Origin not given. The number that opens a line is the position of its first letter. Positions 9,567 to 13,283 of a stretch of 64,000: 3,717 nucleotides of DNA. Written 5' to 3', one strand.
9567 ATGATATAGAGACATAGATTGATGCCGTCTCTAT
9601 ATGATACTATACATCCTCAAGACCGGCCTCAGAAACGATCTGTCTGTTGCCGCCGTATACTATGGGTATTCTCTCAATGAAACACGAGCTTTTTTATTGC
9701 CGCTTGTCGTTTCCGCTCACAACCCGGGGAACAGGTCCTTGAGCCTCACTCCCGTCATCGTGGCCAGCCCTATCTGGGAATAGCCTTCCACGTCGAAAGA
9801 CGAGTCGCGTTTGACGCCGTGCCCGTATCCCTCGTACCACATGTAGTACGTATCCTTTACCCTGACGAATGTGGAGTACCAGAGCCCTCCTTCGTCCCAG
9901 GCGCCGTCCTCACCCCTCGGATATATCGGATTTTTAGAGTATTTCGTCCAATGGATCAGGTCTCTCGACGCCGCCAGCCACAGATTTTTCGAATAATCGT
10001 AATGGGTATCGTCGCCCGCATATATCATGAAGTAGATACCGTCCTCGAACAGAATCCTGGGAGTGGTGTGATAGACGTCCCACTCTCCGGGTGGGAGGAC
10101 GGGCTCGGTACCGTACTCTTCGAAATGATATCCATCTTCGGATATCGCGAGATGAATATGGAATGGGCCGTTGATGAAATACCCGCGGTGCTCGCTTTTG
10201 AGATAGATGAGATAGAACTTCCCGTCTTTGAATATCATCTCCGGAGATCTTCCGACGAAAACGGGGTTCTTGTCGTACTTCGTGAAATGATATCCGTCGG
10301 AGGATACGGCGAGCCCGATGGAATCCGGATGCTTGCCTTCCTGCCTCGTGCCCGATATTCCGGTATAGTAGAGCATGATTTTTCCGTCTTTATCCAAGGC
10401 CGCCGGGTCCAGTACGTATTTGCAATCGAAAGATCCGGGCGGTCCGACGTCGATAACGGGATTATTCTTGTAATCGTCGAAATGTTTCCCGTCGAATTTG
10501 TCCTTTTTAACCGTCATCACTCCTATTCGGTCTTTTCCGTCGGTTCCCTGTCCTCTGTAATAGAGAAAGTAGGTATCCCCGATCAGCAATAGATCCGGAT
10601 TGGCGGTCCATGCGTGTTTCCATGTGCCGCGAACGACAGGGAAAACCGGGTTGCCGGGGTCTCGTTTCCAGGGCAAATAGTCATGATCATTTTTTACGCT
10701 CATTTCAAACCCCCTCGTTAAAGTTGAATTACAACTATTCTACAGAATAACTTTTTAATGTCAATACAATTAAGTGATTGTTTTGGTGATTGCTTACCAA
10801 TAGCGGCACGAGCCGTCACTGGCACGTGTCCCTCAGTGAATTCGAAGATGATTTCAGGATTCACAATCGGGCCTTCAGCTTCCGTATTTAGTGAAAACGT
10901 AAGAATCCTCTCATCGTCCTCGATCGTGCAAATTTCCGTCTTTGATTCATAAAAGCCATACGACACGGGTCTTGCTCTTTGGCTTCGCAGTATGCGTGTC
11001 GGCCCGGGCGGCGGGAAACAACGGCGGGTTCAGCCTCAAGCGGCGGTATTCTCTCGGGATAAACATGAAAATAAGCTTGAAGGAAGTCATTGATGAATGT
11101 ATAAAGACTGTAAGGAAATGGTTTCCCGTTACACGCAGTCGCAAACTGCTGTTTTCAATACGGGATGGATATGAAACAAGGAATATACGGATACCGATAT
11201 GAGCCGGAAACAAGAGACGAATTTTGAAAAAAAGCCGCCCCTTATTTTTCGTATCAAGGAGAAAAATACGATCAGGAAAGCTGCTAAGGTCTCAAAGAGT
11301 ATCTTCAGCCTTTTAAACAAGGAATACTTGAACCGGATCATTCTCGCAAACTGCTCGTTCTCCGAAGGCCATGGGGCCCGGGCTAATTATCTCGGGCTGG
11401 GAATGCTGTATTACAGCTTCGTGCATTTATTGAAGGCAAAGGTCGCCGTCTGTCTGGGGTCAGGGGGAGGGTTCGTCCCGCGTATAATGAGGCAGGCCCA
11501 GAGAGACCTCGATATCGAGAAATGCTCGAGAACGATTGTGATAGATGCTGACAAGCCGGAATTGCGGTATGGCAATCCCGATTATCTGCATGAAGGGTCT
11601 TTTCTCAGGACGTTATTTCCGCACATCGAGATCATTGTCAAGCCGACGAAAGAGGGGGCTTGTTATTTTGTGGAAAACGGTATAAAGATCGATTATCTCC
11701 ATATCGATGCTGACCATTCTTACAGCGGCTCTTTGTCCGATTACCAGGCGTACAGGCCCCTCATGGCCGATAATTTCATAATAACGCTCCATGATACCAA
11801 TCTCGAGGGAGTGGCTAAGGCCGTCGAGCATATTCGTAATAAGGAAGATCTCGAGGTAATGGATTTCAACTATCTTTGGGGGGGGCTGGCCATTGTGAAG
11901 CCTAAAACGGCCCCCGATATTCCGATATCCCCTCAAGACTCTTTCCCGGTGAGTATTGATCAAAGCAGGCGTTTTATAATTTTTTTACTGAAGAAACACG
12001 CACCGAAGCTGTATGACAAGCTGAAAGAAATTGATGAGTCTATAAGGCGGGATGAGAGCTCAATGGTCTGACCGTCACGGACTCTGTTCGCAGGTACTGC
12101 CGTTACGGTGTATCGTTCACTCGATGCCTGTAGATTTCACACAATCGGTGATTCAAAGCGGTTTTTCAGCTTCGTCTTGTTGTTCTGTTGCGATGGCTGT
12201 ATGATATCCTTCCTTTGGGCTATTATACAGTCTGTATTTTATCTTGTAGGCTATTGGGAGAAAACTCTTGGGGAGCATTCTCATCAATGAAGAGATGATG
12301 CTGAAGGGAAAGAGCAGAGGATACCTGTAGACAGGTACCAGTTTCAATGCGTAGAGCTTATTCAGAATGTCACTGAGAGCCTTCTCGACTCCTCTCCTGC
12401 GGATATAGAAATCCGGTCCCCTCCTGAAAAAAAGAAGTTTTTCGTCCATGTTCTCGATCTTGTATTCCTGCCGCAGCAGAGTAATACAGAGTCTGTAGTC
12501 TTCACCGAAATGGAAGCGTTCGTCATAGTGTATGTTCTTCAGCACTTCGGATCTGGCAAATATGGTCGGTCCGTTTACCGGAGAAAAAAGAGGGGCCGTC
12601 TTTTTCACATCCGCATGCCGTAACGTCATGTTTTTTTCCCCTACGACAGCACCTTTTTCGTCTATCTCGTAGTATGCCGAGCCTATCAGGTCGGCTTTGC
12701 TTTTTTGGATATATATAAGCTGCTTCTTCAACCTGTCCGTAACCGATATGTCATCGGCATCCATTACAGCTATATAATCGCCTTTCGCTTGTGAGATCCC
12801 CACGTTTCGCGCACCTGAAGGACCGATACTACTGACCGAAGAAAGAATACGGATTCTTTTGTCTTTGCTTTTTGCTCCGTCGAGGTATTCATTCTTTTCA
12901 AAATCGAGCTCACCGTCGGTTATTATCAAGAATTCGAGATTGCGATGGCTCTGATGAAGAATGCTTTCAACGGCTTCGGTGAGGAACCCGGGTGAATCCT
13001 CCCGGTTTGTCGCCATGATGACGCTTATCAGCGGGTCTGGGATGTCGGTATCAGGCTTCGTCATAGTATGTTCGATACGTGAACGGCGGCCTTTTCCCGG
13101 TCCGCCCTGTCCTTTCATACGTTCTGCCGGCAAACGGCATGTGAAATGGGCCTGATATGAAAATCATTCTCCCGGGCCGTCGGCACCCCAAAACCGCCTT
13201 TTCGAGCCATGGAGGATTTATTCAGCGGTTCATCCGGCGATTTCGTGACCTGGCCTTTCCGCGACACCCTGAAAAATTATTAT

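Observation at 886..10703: Nine-gene minus-strand operon mixing a propeller glycosidase, sugar kinase, two aminotransferases, two oxidoreductases and a URO-D-family protein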

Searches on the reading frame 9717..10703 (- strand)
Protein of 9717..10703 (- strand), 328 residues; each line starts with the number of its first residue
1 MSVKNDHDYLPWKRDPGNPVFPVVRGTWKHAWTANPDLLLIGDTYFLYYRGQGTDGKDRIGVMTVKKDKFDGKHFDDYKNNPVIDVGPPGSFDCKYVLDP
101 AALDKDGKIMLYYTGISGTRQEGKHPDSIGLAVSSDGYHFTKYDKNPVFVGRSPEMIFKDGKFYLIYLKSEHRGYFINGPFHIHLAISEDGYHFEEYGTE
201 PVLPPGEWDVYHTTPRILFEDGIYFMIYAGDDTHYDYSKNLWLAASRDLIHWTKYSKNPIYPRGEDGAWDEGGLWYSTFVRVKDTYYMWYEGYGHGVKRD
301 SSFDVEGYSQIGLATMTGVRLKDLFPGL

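Call 3: search_protein_families(library=pfam, proteins=[window:9717-10703:-])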
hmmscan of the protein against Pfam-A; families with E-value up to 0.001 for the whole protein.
window:9717-10703:- (328 aa): 3 families
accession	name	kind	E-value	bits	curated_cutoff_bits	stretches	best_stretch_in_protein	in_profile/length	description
PF00251.26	Glyco_hydro_32N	-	2.3e-09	37.7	22.1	0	76-152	49-123/307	Glycosyl hydrolases family 32 N-terminal domain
PF04041.19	Glyco_hydro_130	-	2.3e-07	30.5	26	1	179-235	65-122/320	beta-1,4-mannooligosaccharide phosphorylase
PF04616.20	Glyco_hydro_43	-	1.5e-06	28.2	32.2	0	104-293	74-262/288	Glycosyl hydrolases family 43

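Call 4: search_protein_families(library=ncbifam, proteins=[window:9717-10703:-], max_evalue=0.00001)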
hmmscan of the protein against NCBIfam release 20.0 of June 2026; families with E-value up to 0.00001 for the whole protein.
window:9717-10703:- (328 aa): 5 families
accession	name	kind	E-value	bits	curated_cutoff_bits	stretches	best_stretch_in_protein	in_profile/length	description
NF052550.1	BManbPhaseBMBP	equivalog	1.3e-17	64.1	450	1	156-254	31-132/296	beta-1,2-mannobiose phosphorylase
NF058598.1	BetMansidBT3780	equivalog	1.5e-12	47.3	550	1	154-263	65-177/366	beta-1,2-mannosidase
NF041092.1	beta-fruc_BfrA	equivalog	2.9e-12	46.1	900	0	97-155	73-130/433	beta-fructosidase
TIGR01322.1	scrB_fam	subfamily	1.9e-06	26.9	356.4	0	74-164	64-160/447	sucrose-6-phosphate hydrolase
NF049877.1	GlucurArabfur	equivalog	6.3e-06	24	1800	0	183-291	228-333/1400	beta-d-glucuronidase/beta-L-arabinofuranosidase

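Call 8: search_solved_structures(query=window:9717-10703:-, max_evalue=0.01)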
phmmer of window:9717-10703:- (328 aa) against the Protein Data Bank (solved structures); distinct sequences matched with E-value up to 0.01: 7.
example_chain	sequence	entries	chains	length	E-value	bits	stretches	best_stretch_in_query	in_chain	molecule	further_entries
9fj8_A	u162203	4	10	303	2.7e-07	33.3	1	156-254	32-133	1,2-beta-oligomannan phosphorylase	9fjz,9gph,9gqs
3taw_A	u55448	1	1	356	2.3e-06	30.3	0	98-150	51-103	Hypothetical glycoside hydrolase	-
4onz_A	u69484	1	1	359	3e-06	29.9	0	98-150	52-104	putative glycoside hydrolase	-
3r4y_A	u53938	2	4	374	0.0006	22.3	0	238-291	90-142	Glycosyl hydrolase family 32, N terminal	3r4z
1uyp_A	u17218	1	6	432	0.0012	21.3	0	97-155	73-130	BETA-FRUCTOSIDASE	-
1w2t_A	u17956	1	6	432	0.0012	21.3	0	97-155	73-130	BETA FRUCTOSIDASE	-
7fip_A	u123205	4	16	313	0.0013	21.2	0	160-252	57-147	Beta-1,2-mannobiose phosphorylase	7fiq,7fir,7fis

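Call 17: find_homologous_proteins(query=window:9717-10703:-, max_evalue=1e-10)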
Query window:9717-10703:- (328 aa): 452 proteins with E <= 1e-10 among 1573 candidates; the best 120 are listed.
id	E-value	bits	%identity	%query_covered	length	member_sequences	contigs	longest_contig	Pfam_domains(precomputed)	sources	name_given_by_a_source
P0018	1.1e-201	688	88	100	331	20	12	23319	PF22847.3,PF00251.27,PF04041.20,PF04616.21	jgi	jgi:predicted GH43/DUF377 family glycosyl hydrolase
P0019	1.1e-149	517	70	96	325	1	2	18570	PF04041.20,PF04616.21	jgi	jgi:predicted GH43/DUF377 family glycosyl hydrolase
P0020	1.1e-149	517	66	100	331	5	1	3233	PF22847.3,PF00251.27,PF04041.20,PF04616.21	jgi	jgi:predicted GH43/DUF377 family glycosyl hydrolase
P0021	3.8e-148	512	64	99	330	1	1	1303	PF22847.3,PF00251.27,PF04041.20,PF04616.21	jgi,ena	-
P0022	4.8e-141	488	63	97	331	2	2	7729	PF00251.27,PF04041.20,PF04616.21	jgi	-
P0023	9.4e-127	441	58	96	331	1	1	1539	PF00251.27,PF04041.20,PF04616.21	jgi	jgi:predicted GH43/DUF377 family glycosyl hydrolase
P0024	7.6e-116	405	58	96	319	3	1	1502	PF00251.27,PF04041.20,PF04616.21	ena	-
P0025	4.1e-95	337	57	80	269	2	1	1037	PF22847.3,PF00251.27,PF04041.20,PF04616.21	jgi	-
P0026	7.5e-92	326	49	96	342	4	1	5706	PF00251.27,PF04041.20,PF04616.21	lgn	-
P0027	4.9e-91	324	51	93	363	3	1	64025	PF00251.27,PF04041.20,PF04616.21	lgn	-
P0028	1.8e-90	322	51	96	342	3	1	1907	PF00251.27,PF04041.20,PF04616.21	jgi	jgi:predicted GH43/DUF377 family glycosyl hydrolase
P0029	3.9e-90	321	50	93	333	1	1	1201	PF00251.27,PF04041.20,PF04616.21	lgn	-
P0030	6.7e-90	320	51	95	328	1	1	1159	PF00251.27,PF04041.20,PF04616.21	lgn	-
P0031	7.9e-90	320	50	93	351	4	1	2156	PF00251.27,PF04041.20,PF04616.21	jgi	-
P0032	9.4e-90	320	49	93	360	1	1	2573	PF00251.27,PF04041.20,PF04616.21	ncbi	-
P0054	6.4e-87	310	50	94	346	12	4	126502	PF00251.27,PF04041.20,PF04616.21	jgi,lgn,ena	-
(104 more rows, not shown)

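Call 18: find_encoding_contigs(protein=P0019, flank=10000, max_places=2)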
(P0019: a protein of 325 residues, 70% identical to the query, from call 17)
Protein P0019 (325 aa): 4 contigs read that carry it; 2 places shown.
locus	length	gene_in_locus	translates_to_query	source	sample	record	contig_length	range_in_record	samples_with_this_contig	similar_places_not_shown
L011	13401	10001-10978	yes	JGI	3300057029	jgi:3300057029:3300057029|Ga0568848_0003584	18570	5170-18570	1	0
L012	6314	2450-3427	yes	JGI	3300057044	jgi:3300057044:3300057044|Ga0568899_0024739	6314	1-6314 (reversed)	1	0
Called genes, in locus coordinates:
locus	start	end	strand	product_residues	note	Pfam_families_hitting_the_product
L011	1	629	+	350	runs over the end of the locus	PF06980:DUF1302 (weak)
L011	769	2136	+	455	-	PF01554:MatE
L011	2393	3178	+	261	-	PF02525:Flavodoxin_2, PF03358:FMN_red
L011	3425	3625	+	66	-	-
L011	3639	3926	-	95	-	-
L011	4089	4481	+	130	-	-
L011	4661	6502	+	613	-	PF00005:ABC_tran, PF01590:GAF, PF13185:GAF_2, PF13492:GAF_3 (weak), PF07536:HWE_HK (weak), PF07568:HisKA_2, PF02518:HATPase_c, PF13581:HATPase_c_2 (weak)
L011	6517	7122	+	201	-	PF00072:Response_reg, PF03861:ANTAR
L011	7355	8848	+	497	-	PF00005:ABC_tran, PF09818:ABC_ATPase (faint), PF13304:AAA_21 (faint), PF00005:ABC_tran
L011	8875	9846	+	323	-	PF02653:BPD_transp_2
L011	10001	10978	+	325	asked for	PF04041:Glyco_hydro_130 (faint), PF04616:Glyco_hydro_43 (faint)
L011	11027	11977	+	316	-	PF00532:Peripla_BP_1, PF13407:Peripla_BP_4, PF13458:Peripla_BP_6 (faint)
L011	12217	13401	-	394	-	?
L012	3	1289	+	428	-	?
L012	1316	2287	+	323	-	PF02653:BPD_transp_2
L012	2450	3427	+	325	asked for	PF04041:Glyco_hydro_130 (faint), PF04616:Glyco_hydro_43 (faint)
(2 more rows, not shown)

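Call 19: find_encoding_contigs(protein=P0022, flank=10000, max_places=2)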
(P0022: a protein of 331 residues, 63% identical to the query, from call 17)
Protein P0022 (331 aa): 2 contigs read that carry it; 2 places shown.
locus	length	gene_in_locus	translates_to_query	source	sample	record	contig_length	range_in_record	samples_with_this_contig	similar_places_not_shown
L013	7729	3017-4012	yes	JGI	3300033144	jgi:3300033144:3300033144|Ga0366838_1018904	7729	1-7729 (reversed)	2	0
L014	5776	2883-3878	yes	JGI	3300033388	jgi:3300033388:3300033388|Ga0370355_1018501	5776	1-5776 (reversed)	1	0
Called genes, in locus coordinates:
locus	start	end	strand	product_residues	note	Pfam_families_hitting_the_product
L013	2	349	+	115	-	?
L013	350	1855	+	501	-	PF02463:SMC_N (faint), PF00005:ABC_tran, PF09818:ABC_ATPase (faint), PF13304:AAA_21 (faint), PF00005:ABC_tran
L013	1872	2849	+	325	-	PF02653:BPD_transp_2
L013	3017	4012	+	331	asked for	PF00251:Glyco_hydro_32N (faint), PF04616:Glyco_hydro_43 (weak), PF04041:Glyco_hydro_130 (weak), PF04616:Glyco_hydro_43 (weak)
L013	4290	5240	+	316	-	PF13407:Peripla_BP_4, PF00532:Peripla_BP_1, PF13377:Peripla_BP_3 (weak)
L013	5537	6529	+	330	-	PF00356:LacI, PF00532:Peripla_BP_1, PF13407:Peripla_BP_4, PF13377:Peripla_BP_3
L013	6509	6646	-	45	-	-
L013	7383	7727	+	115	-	?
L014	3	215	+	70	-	?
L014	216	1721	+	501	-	PF02463:SMC_N (faint), PF00005:ABC_tran, PF09818:ABC_ATPase (faint), PF13304:AAA_21 (faint), PF00005:ABC_tran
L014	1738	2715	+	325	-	PF02653:BPD_transp_2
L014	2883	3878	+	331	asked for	PF00251:Glyco_hydro_32N (faint), PF04616:Glyco_hydro_43 (weak), PF04041:Glyco_hydro_130 (weak), PF04616:Glyco_hydro_43 (weak)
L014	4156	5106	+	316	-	PF13407:Peripla_BP_4, PF00532:Peripla_BP_1, PF13377:Peripla_BP_3 (weak)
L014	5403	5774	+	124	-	?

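Call 20: find_encoding_contigs(protein=P0054, flank=8000, max_places=2)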
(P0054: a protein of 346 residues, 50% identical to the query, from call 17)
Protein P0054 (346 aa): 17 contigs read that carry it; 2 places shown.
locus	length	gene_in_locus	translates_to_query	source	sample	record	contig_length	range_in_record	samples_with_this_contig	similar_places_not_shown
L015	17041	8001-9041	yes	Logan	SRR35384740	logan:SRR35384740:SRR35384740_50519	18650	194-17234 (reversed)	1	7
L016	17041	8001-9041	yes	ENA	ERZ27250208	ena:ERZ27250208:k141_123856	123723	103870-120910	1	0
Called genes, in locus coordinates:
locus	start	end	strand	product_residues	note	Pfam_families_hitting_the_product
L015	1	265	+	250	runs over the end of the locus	PF13505:OMP_b-brl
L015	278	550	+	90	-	PF04994:TfoX_C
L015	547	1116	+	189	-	PF03352:Adenine_glyco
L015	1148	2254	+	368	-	PF16655:PhoD_N (weak), PF16656:Pur_ac_phosph_N, PF00149:Metallophos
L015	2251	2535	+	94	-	PF11731:Cdd1, PF14520:HHH_5 (weak)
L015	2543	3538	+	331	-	PF00892:EamA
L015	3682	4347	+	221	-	PF00697:PRAI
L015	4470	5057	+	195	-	-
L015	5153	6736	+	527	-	PF23310:TPR_27 (faint), PF08238:Sel1 (weak)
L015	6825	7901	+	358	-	PF01103:Omp85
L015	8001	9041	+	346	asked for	PF00251:Glyco_hydro_32N (faint), PF04616:Glyco_hydro_43 (faint), PF04041:Glyco_hydro_130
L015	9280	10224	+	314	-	PF13353:Fer4_12, PF04055:Radical_SAM, PF00037:Fer4 (weak), PF12837:Fer4_6 (weak), PF13237:Fer4_10 (weak), PF12838:Fer4_7 (weak)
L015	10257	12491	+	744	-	PF02901:PFL-like, PF01228:Gly_radical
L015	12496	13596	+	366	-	PF01208:URO-D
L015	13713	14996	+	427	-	PF01547:SBP_bac_1, PF13416:SBP_bac_8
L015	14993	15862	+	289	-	PF00528:BPD_transp_1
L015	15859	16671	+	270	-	PF00528:BPD_transp_1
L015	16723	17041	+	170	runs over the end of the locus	?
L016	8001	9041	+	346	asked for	PF00251:Glyco_hydro_32N (faint), PF04616:Glyco_hydro_43 (faint), PF04041:Glyco_hydro_130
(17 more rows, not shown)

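Call 45: predict_structure(alignment_id=A2)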
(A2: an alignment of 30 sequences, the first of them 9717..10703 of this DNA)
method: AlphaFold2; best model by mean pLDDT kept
length: 328 residues; sequences in the alignment: 30
mean_pLDDT: 90.8   pTM: 0.91
mean pLDDT of the five models: 90.8, 90.3, 89.0, 89.0, 88.9
residues with pLDDT >= 90: 250; 70-90: 54; 50-70: 18; < 50: 6
segments of 3 or more residues with pLDDT < 50: 1-5
pLDDT, mean of each block of 10 residues (from residue 1): 55 95 95 96 98 96 98 97 94 92 97 83 74 98 96 95 94 70 95 96 81 86 95 83 96 94 93 93 97 88 84 96 93
secondary structure, 60 per line:
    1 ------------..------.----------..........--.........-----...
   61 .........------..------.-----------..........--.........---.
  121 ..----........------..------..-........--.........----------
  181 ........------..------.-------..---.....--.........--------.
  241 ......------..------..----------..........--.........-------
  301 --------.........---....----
elements in order: E32-41 E44-52 E58-66 E96-105 E108-116 E127-134 E152-159 E162-170 E181-188 E216-220 E223-231 E240-246 E273-282 E285-293 E309-317 H321-324

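Call 48: fold_search(model_id=the predicted structure, library=pdb)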
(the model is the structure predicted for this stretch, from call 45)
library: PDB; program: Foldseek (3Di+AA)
matches with E <= 10: 1140; with E <= 0.001: 500
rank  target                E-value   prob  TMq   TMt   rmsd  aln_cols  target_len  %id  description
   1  7fir_C                7.5e-14  1.00  0.70  0.75   4.1       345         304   18  The crystal structure of beta-1,2-mannobiose phosphorylase in complex with 1,4-mannobiose (released 2022-01-05)
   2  7fip_A                8.7e-14  1.00  0.68  0.74   4.3       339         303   18  The native structure of beta-1,2-mannobiose phosphorylase from Thermoanaerobacter sp. (released 2022-01-05)
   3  9fj8_A                1.4e-13  1.00  0.68  0.74   3.7       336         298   21  Teth514_1788 1,2-beta-oligomannan phosphorylase in complex with mannotetraose (released 2025-06-11)
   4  9fj8_B                2.2e-13  1.00  0.68  0.74   3.8       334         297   20  Teth514_1788 1,2-beta-oligomannan phosphorylase in complex with mannotetraose (released 2025-06-11)
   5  9gph_A                2.3e-13  1.00  0.68  0.73   3.7       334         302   20  Teth514_1788 1,2-beta-oligomannan phosphorylase in complex with mannose (-1) and phosphate (released 2025-09-17)
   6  7fip_B                3.1e-13  1.00  0.70  0.75   4.2       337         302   19  The native structure of beta-1,2-mannobiose phosphorylase from Thermoanaerobacter sp. (released 2022-01-05)
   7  9gph_B                5.2e-13  1.00  0.68  0.75   3.5       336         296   20  Teth514_1788 1,2-beta-oligomannan phosphorylase in complex with mannose (-1) and phosphate (released 2025-09-17)
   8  5mt2                  6.7e-13  1.00  0.67  0.63   5.7       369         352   16  Glycoside hydrolase BT_0996 (released 2017-03-22)
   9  5mui_A                6.7e-13  1.00  0.67  0.63   5.8       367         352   16  Glycoside hydrolase BT_0996 (released 2017-03-22)
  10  7fip_D                1.8e-12  1.00  0.68  0.74   4.3       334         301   20  The native structure of beta-1,2-mannobiose phosphorylase from Thermoanaerobacter sp. (released 2022-01-05)
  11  3r67_D                2.6e-11  1.00  0.67  0.64   4.0       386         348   18  Crystal structure of a putative glycosidase (BT_4094) from BACTEROIDES THETAIOTAOMICRON VPI-5482 at 2.30 A resolution (released 2011-04-13)
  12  3taw                  2.6e-11  1.00  0.65  0.62   4.3       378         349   17  Crystal structure of a putative glycoside hydrolase (BDI_3141) from Parabacteroides distasonis ATCC 8503 at 1.70 A resol (released 2011-08-24)
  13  3r67_A                3.0e-11  1.00  0.64  0.61   4.7       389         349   16  Crystal structure of a putative glycosidase (BT_4094) from BACTEROIDES THETAIOTAOMICRON VPI-5482 at 2.30 A resolution (released 2011-04-13)
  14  6n1b_A                3.3e-11  1.00  0.71  0.61   6.1       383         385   17  Crystal structure of an N-acetylgalactosamine deacetylase from F. plautii in complex with blood group B trisaccharide (released 2019-06-12)
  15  5a7v_A                3.3e-11  1.00  0.63  0.57   5.4       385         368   18  The GH130 family of mannoside phosphorylases contains glycoside hydrolases that target beta-1,2 mannosidic linkages in (released 2015-08-26)
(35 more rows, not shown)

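Call 59: search_protein_families(library=ncbifam, proteins=[L015:10257-12491:+, L015:12496-13596:+], max_evalue=1e-10)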
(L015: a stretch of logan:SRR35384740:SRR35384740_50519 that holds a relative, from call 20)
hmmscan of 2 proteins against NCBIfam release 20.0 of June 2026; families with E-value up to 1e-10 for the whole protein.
L015:10257-12491:+ (744 aa): 10 families
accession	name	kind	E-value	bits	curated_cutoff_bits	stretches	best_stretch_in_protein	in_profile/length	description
TIGR01774.1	PFL2-3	subfamily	3.9e-76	256.9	678.2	1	163-740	167-782/786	formate C-acetyltransferase/glycerol dehydratase family glycyl radical enzyme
NF007437.0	PRK09983.1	equivalog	1.5e-64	218.4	1109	1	157-739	160-760/765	formate C-acetyltransferase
NF048011.1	SfplDhtHpsGDes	equivalog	2.4e-61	208.1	1000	2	504-739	581-816/821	(2S)-3-sulfopropanediol dehydratase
NF048009.1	SfplDhtHpfGKleb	equivalog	5.3e-59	200.1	1000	2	308-739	367-819/824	(2S)-3-sulfopropanediol dehydratase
NF043068.1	glycl_HYPD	equivalog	1e-58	199.1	1100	1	181-739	185-779/784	trans-4-hydroxy-L-proline dehydratase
TIGR04394.1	choline_CutC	equivalog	5.6e-49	167.4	1050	2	308-740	342-784/789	choline trimethylamine-lyase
NF033718.1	indole_decarb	equivalog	8.8e-32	110.2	1100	1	197-739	265-863/868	indoleacetate decarboxylase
NF033715.1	glycyl_HPDL_Lrg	equivalog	8.2e-28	96.7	1150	1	188-305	271-390/901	4-hydroxyphenylacetate decarboxylase large subunit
TIGR01255.1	pyr_form_ly_1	equivalog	2.7e-20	72.5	994.2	1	556-742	548-741/744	formate C-acetyltransferase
NF038360.1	rad_fix_GrcA3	exception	2.6e-11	43.4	158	1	670-741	3-74/78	autonomous glycyl radical cofactor GrcA3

L015:12496-13596:+ (366 aa): 1 family
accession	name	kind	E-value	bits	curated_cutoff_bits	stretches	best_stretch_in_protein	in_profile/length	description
NF004889.0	PRK06252.1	subfamily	1e-11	44.4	244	1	135-360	118-334/340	methylcobalamin:coenzyme M methyltransferase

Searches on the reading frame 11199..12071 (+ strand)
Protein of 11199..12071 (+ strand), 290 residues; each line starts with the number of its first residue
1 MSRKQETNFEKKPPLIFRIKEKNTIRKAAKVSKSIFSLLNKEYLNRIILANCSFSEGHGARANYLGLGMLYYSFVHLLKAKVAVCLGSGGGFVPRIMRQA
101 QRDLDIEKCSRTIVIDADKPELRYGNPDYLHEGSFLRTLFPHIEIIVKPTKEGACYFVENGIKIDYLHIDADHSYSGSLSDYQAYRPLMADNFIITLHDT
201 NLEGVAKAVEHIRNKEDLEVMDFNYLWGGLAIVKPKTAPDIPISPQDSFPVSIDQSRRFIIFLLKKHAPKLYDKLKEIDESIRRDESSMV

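Call 3: search_protein_families(library=pfam, proteins=[window:11199-12071:+])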
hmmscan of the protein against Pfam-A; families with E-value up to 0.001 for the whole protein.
window:11199-12071:+ (290 aa): 1 family
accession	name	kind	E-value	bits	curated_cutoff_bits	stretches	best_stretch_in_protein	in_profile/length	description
PF13578.12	Methyltransf_24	-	9.9e-10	39.7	26.3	1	86-200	3-105/105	Methyltransferase domain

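Call 4: search_protein_families(library=ncbifam, proteins=[window:11199-12071:+], max_evalue=0.00001)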
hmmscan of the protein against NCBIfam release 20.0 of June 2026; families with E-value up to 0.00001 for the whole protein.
window:11199-12071:+ (290 aa): 0 families

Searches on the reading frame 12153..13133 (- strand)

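Call 6: search_protein_families(library=pfam, proteins=[window:12153-13133:-])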
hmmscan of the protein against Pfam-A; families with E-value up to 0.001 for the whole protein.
window:12153-13133:- (326 aa): 4 families
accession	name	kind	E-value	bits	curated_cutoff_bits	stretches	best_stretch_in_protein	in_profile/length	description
PF00535.33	Glycos_transf_2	-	8.9e-22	78.2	23.3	1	37-163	1-125/168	Glycosyl transferase family 2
PF13641.12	Glyco_tranf_2_3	-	1.6e-16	61.4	27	1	36-226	3-201/230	Glycosyltransferase like family 2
PF10111.15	Glyco_tranf_2_2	-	4.2e-11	43.3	27.3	1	38-238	2-218/276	Glycosyltransferase like family 2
PF13632.12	Glyco_trans_2_3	-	0.0006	20.1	27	1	120-242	1-129/198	Glycosyl transferase family group 2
